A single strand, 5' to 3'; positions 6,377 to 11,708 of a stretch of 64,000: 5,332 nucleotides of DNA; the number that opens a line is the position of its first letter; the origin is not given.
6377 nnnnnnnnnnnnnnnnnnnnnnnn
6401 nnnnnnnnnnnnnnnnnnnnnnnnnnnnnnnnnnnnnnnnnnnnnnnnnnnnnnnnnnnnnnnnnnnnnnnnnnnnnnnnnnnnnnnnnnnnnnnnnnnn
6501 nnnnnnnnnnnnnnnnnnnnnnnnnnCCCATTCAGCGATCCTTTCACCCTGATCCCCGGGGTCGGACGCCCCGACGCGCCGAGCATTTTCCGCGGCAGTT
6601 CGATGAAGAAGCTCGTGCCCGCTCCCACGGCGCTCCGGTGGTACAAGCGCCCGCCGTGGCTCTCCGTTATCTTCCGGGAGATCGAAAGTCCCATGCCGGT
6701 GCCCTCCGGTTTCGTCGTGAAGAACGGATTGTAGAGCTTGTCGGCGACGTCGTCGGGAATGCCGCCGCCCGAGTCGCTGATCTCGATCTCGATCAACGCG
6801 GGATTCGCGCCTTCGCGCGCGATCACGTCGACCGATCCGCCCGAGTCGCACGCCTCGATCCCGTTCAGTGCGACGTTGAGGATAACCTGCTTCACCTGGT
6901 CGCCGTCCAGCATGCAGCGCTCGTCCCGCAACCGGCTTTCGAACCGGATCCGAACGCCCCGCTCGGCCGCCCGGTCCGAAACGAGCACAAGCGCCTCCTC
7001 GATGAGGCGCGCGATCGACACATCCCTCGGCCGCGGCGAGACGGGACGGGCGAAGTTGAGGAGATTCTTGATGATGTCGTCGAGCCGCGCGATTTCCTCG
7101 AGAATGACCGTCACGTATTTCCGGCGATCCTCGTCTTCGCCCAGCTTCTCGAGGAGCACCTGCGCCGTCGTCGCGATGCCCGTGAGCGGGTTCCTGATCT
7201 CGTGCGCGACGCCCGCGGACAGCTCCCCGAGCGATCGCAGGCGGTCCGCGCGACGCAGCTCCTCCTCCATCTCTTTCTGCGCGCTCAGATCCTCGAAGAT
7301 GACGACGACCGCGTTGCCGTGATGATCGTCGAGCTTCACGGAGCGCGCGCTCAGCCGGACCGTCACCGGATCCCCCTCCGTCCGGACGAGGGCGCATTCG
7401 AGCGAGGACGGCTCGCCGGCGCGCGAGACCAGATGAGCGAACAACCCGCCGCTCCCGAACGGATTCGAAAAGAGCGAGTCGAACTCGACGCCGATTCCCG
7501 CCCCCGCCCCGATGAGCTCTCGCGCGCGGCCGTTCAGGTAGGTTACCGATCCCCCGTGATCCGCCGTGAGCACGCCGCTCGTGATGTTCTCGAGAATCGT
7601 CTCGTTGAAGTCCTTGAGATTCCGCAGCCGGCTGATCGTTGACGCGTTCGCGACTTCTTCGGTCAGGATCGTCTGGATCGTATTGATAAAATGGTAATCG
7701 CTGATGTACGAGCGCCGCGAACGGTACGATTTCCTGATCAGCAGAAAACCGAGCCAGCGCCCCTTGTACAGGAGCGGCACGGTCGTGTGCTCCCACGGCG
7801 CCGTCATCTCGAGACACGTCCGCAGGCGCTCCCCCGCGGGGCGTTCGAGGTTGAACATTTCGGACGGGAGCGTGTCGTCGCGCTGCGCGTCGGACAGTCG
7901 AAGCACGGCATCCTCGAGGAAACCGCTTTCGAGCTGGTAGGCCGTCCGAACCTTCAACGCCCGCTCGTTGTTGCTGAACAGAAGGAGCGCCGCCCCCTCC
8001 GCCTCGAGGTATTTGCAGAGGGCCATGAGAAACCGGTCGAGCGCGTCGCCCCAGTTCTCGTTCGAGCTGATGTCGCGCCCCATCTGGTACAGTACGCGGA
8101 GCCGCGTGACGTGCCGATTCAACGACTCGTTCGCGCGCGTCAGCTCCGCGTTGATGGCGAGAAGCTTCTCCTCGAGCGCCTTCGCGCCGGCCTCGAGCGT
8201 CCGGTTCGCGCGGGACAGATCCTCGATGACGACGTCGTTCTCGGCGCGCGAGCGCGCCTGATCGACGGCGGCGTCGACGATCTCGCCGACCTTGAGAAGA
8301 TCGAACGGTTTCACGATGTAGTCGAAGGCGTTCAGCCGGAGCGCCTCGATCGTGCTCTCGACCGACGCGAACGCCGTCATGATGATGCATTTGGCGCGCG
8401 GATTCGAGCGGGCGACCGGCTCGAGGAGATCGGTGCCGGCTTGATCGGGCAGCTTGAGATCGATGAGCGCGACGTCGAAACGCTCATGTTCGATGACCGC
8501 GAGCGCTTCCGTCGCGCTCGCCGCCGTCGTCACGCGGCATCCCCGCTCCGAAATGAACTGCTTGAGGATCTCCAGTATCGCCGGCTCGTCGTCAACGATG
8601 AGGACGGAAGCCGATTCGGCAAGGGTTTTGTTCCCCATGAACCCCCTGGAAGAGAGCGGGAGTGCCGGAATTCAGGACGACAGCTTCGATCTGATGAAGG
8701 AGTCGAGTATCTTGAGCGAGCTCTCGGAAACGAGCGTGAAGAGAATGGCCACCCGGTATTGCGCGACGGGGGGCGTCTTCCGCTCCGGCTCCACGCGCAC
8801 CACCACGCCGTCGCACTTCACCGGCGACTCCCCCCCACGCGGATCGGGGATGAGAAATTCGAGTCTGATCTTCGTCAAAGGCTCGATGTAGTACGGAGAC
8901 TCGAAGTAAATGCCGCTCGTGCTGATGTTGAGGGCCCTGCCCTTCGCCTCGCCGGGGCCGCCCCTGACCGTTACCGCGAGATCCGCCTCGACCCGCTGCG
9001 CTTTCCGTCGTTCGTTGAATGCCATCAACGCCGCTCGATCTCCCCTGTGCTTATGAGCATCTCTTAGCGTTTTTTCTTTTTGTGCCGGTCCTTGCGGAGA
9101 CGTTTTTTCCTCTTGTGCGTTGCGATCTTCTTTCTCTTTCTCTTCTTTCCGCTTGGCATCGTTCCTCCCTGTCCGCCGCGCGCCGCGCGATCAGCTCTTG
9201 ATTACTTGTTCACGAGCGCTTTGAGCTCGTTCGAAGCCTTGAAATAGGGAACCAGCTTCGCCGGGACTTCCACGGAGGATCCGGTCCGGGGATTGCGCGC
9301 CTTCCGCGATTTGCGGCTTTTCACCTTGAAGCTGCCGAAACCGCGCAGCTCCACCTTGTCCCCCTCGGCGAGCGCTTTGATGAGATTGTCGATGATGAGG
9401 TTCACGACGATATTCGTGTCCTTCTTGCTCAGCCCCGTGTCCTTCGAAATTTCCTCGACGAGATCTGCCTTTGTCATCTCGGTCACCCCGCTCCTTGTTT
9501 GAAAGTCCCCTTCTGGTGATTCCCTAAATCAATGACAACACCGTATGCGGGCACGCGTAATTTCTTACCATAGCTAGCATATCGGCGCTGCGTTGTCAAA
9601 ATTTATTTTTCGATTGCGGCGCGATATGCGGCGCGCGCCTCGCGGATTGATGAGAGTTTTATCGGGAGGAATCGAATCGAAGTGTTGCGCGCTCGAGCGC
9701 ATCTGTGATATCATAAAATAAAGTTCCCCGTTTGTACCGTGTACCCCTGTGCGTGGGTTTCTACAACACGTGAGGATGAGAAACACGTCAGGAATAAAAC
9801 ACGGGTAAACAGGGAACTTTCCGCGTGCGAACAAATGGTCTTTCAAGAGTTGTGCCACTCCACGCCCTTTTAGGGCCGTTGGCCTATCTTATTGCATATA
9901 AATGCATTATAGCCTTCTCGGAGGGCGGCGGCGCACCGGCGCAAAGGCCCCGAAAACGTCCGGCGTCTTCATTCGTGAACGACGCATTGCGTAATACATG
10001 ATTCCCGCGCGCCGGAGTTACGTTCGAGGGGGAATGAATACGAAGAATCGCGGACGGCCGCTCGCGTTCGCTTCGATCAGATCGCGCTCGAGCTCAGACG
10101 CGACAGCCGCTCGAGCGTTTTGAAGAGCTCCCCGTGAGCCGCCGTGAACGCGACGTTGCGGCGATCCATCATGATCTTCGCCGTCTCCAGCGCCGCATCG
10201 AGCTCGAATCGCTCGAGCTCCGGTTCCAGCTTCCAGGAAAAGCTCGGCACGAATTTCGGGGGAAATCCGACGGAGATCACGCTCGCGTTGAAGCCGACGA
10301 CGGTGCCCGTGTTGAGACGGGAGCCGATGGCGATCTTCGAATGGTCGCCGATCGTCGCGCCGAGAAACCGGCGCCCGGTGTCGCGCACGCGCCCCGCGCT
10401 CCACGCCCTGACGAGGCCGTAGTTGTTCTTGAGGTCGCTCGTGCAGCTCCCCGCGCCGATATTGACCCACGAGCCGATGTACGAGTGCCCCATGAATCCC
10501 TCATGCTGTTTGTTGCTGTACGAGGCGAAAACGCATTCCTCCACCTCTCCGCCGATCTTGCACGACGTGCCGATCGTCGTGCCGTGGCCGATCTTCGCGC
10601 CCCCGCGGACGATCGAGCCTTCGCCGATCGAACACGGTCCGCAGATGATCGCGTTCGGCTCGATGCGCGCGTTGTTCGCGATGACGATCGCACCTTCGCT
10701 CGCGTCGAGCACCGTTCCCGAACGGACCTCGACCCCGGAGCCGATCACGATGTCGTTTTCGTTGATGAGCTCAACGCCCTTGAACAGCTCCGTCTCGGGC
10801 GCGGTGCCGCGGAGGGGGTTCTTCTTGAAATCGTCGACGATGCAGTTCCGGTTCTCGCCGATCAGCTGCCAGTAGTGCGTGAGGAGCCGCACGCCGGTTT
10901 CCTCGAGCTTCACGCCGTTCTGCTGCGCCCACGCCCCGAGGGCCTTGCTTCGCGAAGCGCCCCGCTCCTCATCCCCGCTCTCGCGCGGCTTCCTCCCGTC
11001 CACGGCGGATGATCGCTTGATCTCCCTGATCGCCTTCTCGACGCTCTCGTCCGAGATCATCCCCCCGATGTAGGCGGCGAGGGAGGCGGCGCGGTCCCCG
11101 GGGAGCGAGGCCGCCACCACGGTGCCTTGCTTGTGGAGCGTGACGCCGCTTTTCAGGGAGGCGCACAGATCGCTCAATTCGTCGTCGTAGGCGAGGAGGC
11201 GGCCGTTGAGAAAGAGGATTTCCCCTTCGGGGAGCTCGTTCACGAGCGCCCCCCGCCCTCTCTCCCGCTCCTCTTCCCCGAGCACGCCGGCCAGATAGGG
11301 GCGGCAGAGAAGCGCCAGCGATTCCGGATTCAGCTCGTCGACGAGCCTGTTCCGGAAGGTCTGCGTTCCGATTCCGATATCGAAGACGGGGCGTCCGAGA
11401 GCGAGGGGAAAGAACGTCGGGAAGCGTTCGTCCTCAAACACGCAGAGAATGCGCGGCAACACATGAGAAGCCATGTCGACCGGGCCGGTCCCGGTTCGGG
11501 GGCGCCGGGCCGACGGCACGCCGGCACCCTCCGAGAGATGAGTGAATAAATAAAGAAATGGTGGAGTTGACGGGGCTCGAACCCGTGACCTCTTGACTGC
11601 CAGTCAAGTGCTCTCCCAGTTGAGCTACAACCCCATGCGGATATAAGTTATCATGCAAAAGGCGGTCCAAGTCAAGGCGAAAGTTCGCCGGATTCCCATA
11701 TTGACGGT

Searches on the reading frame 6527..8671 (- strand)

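Call 43: search_protein_families(library=pfam, proteins=[window:6527-8671:-], max_evalue=0.00001)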
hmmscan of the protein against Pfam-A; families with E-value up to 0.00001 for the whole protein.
window:6527-8671:- (715 aa): 3 families
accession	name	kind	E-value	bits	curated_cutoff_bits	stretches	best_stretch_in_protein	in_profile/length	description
PF00072.30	Response_reg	-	4.8e-27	94.8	30.2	1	23-127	1-105/111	Response regulator receiver domain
PF02518.31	HATPase_c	-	1.1e-22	81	26.4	1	589-695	2-110/111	Histidine kinase-, DNA gyrase B-, and HSP90-like ATPase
PF00512.31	HisKA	-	3.5e-17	62.7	26.9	1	481-543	2-63/66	His Kinase A (phospho-acceptor) domain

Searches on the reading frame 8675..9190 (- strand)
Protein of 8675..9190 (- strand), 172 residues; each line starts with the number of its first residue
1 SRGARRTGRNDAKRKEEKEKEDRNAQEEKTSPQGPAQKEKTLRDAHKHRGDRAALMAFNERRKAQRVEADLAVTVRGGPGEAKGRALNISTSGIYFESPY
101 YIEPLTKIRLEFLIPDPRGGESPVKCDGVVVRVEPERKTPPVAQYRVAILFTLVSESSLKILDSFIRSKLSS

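Call 43: search_protein_families(library=pfam, proteins=[window:8675-9190:-], max_evalue=0.00001)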
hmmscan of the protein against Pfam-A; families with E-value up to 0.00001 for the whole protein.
window:8675-9190:- (172 aa): 1 family
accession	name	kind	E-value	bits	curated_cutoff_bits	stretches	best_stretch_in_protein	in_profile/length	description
PF07238.19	PilZ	-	9.7e-12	45.6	22.5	1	60-166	1-100/102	PilZ domain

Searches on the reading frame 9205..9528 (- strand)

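Call 43: search_protein_families(library=pfam, proteins=[window:9205-9528:-], max_evalue=0.00001)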
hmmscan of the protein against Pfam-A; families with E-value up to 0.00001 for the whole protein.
window:9205-9528:- (108 aa): 2 families
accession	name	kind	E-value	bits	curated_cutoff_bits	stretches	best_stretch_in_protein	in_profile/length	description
PF00216.26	Bac_DNA_binding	-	5.2e-32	110.4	22.4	1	18-107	1-90/90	Bacterial DNA-binding protein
PF18291.6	HU-HIG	-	3.3e-09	37.3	26.2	1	17-82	31-95/125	HU domain fused to wHTH, Ig, or Glycine-rich motif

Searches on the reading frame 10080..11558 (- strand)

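Call 43: search_protein_families(library=pfam, proteins=[window:10080-11558:-], max_evalue=0.00001)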
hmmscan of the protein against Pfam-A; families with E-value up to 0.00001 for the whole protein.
window:10080-11558:- (493 aa): 2 families
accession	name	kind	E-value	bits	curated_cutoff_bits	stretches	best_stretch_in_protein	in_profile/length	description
PF13562.11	NTP_transf_4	-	1.1e-17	65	27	1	38-245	1-146/153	Sugar nucleotidyl transferase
PF00132.30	Hexapep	-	1.2e-12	47.4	27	1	291-325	2-36/36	Bacterial transferase hexapeptide (six repeats)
